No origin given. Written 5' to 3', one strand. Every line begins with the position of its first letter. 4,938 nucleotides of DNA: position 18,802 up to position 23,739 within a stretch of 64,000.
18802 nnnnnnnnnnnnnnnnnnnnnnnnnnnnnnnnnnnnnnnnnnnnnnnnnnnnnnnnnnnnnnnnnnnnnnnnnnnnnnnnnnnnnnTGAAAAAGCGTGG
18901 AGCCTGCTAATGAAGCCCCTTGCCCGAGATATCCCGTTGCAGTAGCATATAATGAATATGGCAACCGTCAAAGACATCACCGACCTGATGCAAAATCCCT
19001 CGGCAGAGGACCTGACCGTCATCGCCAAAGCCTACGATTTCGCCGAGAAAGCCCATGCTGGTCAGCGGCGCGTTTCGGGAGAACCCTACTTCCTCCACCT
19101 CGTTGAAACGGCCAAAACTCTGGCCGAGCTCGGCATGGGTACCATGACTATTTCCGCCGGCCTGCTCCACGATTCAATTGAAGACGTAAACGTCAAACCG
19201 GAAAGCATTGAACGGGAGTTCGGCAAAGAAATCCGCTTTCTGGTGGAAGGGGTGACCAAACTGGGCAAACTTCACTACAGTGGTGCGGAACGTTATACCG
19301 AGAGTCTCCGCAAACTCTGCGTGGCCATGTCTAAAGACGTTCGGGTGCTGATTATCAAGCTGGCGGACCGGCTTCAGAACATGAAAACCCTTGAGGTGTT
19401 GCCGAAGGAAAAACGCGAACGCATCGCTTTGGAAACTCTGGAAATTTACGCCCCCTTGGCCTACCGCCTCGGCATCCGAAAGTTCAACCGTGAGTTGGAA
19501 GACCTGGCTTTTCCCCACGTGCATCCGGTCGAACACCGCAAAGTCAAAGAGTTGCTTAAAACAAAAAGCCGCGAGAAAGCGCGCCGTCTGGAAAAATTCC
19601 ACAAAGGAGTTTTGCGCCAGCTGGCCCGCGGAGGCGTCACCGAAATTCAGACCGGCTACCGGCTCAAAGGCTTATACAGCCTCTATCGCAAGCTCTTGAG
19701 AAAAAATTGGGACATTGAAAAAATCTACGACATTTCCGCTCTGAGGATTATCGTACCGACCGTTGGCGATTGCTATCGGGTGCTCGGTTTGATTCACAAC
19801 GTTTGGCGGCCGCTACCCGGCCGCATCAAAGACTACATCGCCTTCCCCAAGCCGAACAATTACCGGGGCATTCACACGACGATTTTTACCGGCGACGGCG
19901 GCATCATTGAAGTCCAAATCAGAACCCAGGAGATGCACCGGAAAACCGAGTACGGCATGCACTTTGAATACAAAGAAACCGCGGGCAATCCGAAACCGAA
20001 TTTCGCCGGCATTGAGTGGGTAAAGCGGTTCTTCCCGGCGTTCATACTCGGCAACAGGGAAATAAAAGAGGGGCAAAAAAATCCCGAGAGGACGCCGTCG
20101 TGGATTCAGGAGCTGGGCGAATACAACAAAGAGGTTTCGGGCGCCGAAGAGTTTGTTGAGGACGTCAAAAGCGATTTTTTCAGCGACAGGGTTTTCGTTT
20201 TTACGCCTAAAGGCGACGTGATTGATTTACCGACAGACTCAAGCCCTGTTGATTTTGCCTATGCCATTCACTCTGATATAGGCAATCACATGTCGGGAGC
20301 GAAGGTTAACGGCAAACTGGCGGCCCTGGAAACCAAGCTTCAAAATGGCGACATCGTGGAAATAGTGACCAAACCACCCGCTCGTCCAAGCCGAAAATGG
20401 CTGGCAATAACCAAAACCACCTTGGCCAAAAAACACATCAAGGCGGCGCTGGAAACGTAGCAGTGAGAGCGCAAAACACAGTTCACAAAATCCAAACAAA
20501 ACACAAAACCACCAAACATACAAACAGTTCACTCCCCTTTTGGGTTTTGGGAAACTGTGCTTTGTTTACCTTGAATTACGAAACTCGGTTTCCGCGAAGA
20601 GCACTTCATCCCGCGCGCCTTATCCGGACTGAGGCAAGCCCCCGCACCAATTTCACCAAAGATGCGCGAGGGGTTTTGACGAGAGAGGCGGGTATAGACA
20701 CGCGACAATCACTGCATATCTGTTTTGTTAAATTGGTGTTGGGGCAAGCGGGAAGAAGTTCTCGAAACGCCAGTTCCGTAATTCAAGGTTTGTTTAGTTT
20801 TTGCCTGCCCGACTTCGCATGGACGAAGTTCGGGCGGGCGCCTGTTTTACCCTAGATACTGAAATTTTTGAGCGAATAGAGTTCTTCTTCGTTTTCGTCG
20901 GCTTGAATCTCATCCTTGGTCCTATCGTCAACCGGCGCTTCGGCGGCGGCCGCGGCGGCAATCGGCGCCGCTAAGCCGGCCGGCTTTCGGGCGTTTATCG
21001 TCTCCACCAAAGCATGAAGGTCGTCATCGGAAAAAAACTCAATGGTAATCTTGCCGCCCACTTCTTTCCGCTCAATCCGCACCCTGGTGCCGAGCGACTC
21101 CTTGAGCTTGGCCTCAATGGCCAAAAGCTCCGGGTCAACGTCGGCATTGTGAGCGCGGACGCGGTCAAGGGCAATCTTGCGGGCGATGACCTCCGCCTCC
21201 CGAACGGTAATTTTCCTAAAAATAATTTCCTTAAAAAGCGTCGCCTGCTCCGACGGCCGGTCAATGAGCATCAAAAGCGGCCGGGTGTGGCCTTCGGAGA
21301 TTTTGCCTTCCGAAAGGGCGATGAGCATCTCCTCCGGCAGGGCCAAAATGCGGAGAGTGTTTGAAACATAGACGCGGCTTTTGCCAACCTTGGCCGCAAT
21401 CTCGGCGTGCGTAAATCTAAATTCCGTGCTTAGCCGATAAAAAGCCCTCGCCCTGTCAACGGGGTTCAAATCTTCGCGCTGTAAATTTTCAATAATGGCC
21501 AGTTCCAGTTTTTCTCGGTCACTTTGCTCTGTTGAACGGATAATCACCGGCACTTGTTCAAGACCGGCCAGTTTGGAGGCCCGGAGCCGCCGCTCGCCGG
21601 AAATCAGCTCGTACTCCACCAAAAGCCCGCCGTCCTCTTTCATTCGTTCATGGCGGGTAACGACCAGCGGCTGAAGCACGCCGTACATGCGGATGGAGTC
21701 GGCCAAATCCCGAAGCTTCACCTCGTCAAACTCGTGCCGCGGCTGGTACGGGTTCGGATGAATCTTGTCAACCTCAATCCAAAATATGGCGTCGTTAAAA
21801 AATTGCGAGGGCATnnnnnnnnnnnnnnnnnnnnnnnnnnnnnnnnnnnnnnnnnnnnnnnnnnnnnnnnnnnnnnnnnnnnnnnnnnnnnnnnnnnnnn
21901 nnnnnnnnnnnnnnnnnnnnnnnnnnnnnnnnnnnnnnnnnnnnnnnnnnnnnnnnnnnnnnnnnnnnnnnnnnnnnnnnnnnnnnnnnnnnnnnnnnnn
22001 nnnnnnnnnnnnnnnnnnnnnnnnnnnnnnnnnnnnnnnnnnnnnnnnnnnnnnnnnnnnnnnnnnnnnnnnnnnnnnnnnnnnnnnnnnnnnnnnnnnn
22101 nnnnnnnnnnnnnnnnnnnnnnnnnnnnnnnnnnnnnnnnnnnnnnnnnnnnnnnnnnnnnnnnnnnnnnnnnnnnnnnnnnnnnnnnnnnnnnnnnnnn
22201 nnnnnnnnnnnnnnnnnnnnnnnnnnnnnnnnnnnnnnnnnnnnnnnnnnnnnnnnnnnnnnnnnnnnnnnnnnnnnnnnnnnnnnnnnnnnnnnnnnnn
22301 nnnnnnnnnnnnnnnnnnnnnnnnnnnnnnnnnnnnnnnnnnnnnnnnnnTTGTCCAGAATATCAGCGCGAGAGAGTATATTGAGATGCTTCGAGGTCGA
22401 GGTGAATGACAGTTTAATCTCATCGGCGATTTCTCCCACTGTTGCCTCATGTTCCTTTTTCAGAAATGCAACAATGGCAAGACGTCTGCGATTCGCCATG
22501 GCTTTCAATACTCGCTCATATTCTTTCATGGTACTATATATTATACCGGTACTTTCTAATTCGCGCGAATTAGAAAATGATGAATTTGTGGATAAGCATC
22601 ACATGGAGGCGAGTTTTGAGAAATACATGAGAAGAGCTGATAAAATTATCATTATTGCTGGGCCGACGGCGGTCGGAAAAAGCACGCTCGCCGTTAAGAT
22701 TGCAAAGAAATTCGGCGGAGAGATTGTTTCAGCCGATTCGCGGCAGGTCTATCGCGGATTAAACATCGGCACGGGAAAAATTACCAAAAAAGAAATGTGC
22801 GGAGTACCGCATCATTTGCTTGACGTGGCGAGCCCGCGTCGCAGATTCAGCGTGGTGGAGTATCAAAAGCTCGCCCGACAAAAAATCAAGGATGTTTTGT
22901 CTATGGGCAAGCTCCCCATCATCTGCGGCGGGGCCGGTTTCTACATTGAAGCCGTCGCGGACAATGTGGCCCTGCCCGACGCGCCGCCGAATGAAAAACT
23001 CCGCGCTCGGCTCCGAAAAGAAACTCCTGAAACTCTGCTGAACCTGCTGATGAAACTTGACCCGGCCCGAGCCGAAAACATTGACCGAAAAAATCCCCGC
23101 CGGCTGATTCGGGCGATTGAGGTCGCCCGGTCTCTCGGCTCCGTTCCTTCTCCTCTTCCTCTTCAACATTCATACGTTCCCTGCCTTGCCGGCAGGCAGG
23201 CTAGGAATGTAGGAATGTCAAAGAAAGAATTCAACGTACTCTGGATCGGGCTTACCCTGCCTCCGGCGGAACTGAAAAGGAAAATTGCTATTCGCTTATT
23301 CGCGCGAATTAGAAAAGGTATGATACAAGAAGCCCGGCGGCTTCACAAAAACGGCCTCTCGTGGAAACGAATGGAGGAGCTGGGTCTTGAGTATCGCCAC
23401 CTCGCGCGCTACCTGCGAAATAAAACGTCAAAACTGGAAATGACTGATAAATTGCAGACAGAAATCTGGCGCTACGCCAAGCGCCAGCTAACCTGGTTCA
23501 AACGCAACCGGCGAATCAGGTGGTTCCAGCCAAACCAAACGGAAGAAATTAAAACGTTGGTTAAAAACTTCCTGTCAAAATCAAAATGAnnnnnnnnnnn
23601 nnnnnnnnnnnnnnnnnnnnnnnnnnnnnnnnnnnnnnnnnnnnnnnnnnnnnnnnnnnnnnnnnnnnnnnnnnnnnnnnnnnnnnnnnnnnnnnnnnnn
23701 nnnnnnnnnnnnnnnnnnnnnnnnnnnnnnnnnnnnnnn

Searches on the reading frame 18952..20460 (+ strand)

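Call 7: search_protein_families(library=pfam, proteins=[window:18952-20460:+], max_evalue=0.001)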
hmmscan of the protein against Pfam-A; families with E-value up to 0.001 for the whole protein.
window:18952-20460:+ (502 aa): 4 families
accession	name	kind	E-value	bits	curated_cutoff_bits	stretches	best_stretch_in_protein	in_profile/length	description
PF13328.12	HD_4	-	3.5e-46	157.2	27.2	1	27-175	1-155/156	HD domain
PF04607.23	RelA_SpoT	-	1.1e-32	113.1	27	1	237-343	2-111/113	Region found in RelA / SpoT proteins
PF02824.27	TGS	-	1.6e-24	86.1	22.2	1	414-473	1-60/60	TGS domain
PF01966.28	HD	-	1.7e-07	32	22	1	47-144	2-116/116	HD domain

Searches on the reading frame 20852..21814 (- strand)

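Call 7: search_protein_families(library=pfam, proteins=[window:20852-21814:-], max_evalue=0.001)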
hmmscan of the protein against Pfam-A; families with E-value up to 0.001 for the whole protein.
window:20852-21814:- (320 aa): 3 families
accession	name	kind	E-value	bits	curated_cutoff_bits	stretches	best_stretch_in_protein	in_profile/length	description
PF17762.8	HTH_ParB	-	1.5e-28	99.4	22.6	1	114-214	1-100/102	ParB HTH domain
PF02195.25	ParB_N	-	2.3e-28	98.5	26.3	1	12-112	5-95/95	ParB N-terminal domain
PF23552.2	ParB_C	-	3.1e-08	33.4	23.8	1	227-273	2-49/50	ParB dimerisation domain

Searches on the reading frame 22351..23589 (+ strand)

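Call 8: search_protein_families(library=pfam, proteins=[window:22351-23589:+], max_evalue=0.001)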
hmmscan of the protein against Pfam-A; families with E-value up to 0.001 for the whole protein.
window:22351-23589:+ (412 aa): 2 families
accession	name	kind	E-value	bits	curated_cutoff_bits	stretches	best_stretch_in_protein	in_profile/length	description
PF01715.23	IPPT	-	1.6e-63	215.1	23.6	1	132-385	1-242/243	IPP transferase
PF01745.22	IPT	-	5.2e-08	33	20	1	98-153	2-57/233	Isopentenyl transferase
